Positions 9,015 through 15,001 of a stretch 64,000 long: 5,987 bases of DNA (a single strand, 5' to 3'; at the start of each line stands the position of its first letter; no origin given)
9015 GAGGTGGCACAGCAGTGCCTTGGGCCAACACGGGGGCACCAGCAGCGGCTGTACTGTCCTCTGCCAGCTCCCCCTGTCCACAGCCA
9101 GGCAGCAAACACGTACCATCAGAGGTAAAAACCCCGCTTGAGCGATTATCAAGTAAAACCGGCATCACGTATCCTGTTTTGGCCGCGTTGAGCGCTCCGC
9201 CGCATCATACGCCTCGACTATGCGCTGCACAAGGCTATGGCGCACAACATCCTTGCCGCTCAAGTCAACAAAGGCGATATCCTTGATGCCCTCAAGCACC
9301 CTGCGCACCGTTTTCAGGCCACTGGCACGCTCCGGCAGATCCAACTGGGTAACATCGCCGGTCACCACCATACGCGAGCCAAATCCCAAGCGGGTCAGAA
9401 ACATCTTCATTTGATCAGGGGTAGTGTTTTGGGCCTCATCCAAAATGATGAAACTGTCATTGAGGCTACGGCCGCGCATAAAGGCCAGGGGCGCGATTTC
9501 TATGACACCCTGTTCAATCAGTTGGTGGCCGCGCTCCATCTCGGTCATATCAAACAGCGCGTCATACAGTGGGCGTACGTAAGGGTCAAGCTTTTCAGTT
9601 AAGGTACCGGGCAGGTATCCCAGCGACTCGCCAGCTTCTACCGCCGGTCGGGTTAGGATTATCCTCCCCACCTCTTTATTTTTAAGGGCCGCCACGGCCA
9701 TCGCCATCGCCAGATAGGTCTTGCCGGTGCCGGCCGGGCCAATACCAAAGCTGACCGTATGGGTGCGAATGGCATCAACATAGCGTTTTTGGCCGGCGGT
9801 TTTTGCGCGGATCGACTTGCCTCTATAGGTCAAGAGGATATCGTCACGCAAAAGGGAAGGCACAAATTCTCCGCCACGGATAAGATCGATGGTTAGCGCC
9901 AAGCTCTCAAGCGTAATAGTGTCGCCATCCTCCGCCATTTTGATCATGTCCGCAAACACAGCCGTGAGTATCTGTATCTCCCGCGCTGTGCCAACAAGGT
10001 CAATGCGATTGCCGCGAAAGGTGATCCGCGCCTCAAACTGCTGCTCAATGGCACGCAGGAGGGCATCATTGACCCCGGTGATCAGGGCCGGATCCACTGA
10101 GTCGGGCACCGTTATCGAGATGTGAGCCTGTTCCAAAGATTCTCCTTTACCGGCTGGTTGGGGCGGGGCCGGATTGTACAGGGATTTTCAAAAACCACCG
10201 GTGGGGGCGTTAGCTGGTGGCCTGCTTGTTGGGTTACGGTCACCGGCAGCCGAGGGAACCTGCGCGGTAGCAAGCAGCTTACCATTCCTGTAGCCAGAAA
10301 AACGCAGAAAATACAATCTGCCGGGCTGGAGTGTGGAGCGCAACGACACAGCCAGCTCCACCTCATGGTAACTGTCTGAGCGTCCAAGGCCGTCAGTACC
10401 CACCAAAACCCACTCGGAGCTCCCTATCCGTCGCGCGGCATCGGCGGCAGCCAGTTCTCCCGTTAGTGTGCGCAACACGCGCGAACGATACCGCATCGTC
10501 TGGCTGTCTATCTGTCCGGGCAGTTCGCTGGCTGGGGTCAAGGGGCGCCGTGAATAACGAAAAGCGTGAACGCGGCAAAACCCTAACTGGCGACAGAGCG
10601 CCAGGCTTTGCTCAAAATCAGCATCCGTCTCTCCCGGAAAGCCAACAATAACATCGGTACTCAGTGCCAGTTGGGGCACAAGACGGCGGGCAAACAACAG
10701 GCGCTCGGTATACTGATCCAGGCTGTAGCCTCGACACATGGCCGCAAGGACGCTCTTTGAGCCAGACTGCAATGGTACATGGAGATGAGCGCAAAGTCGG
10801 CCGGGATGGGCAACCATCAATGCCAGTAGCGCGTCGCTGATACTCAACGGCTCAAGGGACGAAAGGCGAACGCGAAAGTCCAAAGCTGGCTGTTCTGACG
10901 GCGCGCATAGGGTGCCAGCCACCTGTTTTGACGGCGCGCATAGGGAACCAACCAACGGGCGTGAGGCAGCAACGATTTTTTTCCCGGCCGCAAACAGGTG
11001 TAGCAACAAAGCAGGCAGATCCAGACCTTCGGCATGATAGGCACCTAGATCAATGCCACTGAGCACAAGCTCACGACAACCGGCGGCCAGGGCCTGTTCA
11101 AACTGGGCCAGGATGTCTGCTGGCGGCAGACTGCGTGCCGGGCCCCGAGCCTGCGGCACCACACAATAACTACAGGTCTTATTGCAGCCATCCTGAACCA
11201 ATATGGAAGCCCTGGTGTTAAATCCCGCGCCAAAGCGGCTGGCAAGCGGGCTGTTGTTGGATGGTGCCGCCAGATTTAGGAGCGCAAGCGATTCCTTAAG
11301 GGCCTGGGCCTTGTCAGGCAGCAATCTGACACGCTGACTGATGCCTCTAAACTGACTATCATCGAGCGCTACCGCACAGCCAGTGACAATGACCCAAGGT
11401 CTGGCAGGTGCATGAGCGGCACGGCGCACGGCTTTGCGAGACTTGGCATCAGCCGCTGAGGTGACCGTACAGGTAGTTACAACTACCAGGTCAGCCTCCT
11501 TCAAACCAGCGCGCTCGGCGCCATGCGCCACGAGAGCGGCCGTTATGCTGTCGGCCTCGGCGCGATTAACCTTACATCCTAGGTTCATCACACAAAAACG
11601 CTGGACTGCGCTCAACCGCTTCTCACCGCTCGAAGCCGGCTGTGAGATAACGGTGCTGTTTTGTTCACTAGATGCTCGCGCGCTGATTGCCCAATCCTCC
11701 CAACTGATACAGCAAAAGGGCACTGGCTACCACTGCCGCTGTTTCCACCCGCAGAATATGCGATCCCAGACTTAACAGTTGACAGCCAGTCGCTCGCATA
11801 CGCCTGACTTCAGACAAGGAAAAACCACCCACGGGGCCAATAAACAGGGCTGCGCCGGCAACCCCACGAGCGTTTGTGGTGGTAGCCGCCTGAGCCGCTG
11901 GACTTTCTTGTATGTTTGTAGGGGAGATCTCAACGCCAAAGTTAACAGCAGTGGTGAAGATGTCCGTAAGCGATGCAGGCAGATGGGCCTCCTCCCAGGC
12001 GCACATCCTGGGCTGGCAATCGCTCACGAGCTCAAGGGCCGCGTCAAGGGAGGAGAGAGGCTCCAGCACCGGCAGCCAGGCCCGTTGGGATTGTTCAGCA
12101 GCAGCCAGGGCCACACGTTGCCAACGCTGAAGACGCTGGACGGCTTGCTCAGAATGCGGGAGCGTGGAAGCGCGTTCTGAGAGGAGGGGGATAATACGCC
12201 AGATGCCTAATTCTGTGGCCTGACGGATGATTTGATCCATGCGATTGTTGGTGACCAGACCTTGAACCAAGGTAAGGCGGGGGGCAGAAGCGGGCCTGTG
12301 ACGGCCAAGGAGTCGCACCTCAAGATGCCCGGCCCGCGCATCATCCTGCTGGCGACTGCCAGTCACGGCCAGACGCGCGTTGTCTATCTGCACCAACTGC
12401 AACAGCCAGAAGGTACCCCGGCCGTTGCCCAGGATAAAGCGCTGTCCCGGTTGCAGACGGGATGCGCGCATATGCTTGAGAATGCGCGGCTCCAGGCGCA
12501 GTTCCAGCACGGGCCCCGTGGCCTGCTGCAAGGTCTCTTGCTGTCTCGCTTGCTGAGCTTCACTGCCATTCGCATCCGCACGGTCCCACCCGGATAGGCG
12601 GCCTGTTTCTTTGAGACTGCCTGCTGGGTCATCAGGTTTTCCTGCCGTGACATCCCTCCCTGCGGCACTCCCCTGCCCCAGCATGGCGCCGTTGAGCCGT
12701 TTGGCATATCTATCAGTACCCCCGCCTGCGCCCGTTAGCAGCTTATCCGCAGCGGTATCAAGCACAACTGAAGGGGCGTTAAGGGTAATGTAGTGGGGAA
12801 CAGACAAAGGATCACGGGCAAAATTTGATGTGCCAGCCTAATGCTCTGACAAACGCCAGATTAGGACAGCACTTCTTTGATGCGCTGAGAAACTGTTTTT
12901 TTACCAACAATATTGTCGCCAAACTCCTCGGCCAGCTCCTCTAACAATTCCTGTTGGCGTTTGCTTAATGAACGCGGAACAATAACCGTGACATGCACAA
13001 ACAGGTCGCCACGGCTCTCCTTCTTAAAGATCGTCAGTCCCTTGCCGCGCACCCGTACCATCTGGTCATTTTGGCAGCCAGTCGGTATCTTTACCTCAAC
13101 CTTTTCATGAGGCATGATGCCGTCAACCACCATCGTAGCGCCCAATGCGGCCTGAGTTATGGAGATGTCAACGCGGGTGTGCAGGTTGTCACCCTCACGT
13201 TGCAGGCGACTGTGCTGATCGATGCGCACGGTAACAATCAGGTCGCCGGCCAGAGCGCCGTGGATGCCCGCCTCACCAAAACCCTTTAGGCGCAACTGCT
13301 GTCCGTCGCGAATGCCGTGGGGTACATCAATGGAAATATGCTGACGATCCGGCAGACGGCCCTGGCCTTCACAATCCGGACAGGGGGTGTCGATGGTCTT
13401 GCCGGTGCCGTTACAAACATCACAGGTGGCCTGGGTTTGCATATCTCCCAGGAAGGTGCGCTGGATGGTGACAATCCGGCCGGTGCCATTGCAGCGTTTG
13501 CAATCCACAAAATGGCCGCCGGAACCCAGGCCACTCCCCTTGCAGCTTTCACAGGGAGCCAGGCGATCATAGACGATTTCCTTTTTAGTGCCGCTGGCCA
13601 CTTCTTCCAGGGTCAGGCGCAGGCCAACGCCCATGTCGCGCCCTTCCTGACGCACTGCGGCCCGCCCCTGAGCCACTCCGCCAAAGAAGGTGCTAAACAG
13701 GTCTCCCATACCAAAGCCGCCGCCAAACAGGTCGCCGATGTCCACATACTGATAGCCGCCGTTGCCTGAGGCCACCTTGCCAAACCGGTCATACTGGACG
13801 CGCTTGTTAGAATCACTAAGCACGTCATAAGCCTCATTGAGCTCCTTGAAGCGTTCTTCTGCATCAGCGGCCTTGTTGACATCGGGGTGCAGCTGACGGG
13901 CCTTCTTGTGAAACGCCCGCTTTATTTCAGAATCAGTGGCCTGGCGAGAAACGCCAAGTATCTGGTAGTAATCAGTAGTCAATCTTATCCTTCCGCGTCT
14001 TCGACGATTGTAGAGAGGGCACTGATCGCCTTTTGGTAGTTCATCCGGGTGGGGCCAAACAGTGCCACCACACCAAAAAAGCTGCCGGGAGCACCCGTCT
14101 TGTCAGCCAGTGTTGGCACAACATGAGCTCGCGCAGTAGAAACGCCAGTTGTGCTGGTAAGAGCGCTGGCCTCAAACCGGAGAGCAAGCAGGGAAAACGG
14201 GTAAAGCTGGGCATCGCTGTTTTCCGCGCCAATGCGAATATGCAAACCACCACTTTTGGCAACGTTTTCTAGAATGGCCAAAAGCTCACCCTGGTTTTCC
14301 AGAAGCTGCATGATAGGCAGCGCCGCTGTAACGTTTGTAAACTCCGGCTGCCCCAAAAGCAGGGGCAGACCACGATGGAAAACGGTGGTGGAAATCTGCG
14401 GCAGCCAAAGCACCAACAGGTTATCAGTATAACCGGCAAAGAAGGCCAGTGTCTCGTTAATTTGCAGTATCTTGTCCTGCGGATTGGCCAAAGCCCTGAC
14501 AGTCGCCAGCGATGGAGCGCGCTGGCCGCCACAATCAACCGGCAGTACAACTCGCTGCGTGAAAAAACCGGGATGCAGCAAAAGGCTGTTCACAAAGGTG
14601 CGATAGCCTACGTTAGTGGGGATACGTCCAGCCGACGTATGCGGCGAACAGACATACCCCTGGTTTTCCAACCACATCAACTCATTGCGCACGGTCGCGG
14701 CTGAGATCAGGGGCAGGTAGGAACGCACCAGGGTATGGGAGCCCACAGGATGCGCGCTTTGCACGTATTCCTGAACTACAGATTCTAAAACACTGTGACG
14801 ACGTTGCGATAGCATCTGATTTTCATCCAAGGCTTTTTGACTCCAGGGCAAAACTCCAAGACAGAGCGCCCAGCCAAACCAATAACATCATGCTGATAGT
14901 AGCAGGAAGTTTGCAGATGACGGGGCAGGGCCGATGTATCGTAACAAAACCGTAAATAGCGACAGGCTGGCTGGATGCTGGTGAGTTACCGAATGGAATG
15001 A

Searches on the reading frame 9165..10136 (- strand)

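Call 56: search_protein_families(library=pfam, proteins=[window:9165-10136:-], max_evalue=0.001)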
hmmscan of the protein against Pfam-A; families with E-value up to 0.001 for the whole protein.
window:9165-10136:- (323 aa): 5 families
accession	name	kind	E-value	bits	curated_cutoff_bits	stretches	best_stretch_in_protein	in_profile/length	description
PF02562.22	PhoH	-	7.8e-94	313.4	27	1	109-311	2-205/205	PhoH-like protein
PF13604.12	AAA_30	-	3.4e-09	37.2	27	1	113-275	3-138/191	AAA domain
PF13245.12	AAA_19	-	2.5e-07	31.4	25.1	1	116-265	1-129/134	AAA domain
PF01695.23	IstB_IS21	-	0.0008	19.4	24.1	0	132-153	98-119/238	IstB-like ATP binding protein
PF13401.12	AAA_22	-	0.00095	19.9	27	0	132-249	11-107/130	AAA domain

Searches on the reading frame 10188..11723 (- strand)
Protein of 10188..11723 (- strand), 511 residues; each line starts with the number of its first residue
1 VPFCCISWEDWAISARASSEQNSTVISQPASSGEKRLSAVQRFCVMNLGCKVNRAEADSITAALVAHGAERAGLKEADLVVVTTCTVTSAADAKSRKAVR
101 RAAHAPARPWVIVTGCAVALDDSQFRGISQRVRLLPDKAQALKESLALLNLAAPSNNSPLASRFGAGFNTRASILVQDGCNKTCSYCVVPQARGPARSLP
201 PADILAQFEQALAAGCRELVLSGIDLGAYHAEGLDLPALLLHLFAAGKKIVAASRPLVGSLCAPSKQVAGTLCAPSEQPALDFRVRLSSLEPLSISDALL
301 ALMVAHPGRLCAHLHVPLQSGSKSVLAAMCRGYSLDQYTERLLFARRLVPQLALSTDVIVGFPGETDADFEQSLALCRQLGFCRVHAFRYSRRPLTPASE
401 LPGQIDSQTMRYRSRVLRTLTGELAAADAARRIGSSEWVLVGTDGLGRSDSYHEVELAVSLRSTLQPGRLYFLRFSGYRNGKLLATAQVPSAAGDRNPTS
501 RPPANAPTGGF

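Call 56: search_protein_families(library=pfam, proteins=[window:10188-11723:-], max_evalue=0.001)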
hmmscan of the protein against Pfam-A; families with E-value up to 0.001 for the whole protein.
window:10188-11723:- (511 aa): 2 families
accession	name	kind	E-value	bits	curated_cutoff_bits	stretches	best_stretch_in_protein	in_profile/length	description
PF04055.27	Radical_SAM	-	2.8e-21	76.8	29.5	1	175-376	2-165/166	Radical SAM superfamily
PF00919.26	UPF0004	-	8.6e-16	58.2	27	1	43-129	2-90/98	Uncharacterized protein family UPF0004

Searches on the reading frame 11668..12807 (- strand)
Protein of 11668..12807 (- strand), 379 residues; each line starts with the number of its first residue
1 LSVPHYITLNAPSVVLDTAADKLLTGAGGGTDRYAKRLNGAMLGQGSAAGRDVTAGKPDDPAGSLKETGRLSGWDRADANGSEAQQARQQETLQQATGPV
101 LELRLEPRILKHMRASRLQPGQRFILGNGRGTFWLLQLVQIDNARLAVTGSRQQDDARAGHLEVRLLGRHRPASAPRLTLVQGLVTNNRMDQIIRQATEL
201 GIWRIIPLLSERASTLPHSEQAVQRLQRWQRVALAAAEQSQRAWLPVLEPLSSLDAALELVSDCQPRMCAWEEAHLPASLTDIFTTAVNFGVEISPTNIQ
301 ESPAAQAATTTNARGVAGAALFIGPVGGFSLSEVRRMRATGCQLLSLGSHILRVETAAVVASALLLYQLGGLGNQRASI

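Call 56: search_protein_families(library=pfam, proteins=[window:11668-12807:-], max_evalue=0.001)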
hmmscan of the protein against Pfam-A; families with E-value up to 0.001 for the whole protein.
window:11668-12807:- (379 aa): 2 families
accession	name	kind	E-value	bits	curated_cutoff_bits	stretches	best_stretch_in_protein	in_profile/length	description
PF04452.19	Methyltrans_RNA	-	8.1e-36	123.5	23.9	1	176-365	4-164/165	RNA methyltransferase domain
PF20260.4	PUA_4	-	5.5e-06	26.8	23.9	1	108-143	4-40/48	RNA methyltransferase PUA domain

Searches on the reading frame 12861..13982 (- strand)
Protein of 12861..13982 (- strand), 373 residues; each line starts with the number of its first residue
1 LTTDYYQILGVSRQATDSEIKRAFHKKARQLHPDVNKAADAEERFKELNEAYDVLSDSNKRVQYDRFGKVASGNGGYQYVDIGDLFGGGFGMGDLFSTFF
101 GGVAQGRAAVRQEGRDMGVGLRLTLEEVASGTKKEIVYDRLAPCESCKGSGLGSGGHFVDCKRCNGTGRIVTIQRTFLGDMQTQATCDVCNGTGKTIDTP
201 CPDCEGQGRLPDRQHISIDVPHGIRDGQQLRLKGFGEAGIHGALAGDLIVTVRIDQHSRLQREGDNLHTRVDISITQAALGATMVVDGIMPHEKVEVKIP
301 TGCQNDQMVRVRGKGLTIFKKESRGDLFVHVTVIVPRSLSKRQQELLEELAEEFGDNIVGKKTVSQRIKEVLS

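Call 56: search_protein_families(library=pfam, proteins=[window:12861-13982:-], max_evalue=0.001)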
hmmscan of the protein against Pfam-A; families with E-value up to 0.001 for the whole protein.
window:12861-13982:- (373 aa): 4 families
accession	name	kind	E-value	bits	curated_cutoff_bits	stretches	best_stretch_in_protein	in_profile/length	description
PF01556.23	DnaJ_C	-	4.3e-40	137.7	26.6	1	120-336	4-152/152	DnaJ C terminal domain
PF00226.36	DnaJ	-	3e-25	88.5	27.8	1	4-65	1-63/63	DnaJ domain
PF00684.25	DnaJ_CXXCXGXG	-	1.7e-15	57.4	32.7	1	144-208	1-65/65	DnaJ central domain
PF15777.11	Anti-TRAP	-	2.1e-05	24.9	32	0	185-212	11-44/59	Tryptophan RNA-binding attenuator protein inhibitory protein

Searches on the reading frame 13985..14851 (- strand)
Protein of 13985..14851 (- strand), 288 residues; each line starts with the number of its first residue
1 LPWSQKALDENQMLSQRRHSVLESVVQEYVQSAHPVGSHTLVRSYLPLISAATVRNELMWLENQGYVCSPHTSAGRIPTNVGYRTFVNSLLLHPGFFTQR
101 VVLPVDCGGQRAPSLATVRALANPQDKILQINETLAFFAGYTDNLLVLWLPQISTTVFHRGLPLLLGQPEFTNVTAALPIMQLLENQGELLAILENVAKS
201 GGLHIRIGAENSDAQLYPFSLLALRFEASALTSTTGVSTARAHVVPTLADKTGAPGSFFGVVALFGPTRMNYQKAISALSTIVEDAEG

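Call 56: search_protein_families(library=pfam, proteins=[window:13985-14851:-], max_evalue=0.001)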
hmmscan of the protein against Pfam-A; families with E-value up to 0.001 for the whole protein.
window:13985-14851:- (288 aa): 1 family
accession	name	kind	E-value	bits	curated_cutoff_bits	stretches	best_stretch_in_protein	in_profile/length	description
PF01628.27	HrcA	-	1.2e-13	52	22.2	1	152-276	122-215/215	HrcA protein C terminal domain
